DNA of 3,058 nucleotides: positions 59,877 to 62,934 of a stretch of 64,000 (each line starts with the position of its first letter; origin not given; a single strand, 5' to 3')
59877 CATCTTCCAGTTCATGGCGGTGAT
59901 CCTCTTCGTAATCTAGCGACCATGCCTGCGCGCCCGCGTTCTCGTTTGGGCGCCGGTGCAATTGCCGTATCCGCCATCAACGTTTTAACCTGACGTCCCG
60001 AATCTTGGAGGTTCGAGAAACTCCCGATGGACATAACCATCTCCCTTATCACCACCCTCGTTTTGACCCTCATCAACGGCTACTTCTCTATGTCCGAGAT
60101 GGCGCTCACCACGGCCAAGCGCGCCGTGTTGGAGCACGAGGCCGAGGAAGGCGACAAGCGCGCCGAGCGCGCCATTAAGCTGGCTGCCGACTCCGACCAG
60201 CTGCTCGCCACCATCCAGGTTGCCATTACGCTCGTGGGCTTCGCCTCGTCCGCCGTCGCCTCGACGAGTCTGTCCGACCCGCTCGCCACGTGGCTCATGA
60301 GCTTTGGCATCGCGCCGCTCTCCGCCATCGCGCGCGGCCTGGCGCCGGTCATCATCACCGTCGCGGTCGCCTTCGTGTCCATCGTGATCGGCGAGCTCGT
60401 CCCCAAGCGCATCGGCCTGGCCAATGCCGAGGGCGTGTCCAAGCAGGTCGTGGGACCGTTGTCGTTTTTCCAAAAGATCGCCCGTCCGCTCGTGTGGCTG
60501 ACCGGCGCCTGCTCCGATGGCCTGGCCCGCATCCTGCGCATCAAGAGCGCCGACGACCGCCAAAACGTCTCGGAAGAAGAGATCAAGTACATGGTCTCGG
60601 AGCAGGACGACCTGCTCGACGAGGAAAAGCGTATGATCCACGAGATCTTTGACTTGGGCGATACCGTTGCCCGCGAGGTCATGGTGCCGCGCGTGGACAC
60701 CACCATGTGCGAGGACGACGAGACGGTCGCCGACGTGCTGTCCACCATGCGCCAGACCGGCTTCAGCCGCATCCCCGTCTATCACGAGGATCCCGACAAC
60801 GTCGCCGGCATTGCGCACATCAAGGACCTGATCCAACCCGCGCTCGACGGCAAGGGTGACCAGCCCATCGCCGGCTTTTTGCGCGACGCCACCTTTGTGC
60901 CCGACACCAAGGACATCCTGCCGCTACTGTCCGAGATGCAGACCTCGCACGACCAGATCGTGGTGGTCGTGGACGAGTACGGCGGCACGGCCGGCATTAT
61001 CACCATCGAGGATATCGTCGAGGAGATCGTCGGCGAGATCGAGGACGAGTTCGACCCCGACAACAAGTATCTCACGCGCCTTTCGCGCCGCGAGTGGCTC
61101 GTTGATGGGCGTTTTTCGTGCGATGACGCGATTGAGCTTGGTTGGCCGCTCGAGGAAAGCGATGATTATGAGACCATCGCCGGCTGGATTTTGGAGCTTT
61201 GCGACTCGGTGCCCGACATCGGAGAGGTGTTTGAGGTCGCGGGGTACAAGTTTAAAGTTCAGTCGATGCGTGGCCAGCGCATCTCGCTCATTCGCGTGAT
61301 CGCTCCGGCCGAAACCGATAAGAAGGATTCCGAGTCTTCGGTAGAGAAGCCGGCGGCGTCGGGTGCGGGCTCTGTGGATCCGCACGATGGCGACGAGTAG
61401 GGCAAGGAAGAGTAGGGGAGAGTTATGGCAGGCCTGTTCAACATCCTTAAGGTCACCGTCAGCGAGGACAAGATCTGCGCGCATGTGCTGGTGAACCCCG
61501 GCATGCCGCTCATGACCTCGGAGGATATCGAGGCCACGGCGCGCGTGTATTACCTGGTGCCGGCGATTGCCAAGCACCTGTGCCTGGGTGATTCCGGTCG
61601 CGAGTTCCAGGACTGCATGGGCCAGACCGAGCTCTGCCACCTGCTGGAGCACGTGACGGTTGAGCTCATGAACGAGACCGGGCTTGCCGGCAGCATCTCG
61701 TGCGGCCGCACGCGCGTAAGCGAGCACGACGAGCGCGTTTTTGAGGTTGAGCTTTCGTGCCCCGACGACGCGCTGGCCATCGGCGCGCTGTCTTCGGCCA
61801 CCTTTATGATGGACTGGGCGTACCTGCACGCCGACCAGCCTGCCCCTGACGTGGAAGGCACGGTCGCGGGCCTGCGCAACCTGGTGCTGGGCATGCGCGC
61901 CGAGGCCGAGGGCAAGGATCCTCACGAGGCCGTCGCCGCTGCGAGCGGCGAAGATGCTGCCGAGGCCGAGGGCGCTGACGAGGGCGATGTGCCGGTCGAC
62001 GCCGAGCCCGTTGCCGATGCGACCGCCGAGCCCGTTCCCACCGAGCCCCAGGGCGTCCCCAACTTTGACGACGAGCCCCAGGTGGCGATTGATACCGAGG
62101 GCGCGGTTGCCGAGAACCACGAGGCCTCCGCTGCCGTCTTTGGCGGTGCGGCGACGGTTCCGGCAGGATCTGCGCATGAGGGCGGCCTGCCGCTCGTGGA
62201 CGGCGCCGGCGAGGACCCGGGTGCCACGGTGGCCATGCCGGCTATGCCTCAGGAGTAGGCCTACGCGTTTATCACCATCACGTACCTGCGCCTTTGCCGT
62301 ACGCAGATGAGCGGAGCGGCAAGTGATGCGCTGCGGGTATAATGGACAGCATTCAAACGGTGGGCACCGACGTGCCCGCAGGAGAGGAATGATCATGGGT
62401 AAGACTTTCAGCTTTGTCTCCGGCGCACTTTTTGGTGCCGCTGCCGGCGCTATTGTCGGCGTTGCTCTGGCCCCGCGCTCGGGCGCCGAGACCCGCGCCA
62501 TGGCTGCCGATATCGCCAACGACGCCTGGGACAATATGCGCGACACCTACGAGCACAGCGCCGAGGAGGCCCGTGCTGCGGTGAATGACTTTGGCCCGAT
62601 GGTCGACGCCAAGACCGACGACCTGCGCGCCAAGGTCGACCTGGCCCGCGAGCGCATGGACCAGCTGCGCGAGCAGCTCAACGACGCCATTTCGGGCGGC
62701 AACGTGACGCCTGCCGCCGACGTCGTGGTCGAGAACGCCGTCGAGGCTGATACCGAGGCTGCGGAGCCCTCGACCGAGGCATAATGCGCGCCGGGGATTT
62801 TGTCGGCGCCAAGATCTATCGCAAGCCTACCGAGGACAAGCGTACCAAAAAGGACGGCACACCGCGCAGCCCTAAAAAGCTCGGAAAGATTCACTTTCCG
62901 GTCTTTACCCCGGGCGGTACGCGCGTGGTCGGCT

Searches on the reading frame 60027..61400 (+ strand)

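Call 53: search_protein_families(library=pfam, proteins=[window:60027-61400:+], max_evalue=0.00001)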
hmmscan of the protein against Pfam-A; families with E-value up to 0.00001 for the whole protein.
window:60027-61400:+ (457 aa): 3 families
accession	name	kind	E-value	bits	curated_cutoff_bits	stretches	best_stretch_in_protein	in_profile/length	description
PF01595.25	CNNM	-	7.6e-44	150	28.4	1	9-194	2-172/181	Cyclin M transmembrane N-terminal domain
PF03471.22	CorC_HlyC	-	2.6e-18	66.2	27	1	352-424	3-77/81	Transporter associated domain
PF00571.33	CBS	-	5.8e-15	55.8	24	1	216-269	2-52/57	CBS domain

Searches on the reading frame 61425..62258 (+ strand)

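Call 53: search_protein_families(library=pfam, proteins=[window:61425-62258:+], max_evalue=0.00001)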
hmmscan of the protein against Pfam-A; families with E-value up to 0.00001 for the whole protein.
window:61425-62258:+ (277 aa): 1 family
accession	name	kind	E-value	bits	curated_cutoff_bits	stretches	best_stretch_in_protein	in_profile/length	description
PF18921.5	Cyanophycin_syn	-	3.7e-07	30.6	27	1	38-126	21-107/115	Cyanophycin synthase-like N-terminal domain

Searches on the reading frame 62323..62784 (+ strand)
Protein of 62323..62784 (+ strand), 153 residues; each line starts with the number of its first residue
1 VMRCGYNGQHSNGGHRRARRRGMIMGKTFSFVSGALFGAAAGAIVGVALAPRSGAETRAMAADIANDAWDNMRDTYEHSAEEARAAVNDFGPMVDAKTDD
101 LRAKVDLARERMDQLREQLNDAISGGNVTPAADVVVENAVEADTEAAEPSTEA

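Call 54: search_protein_families(library=pfam, proteins=[window:62323-62784:+], max_evalue=0.00001)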
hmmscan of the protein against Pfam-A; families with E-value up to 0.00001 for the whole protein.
window:62323-62784:+ (153 aa): 1 family
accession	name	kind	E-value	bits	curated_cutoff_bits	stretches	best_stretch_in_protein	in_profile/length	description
PF12732.12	YtxH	-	2e-13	51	37.5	1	33-105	2-70/71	YtxH-like protein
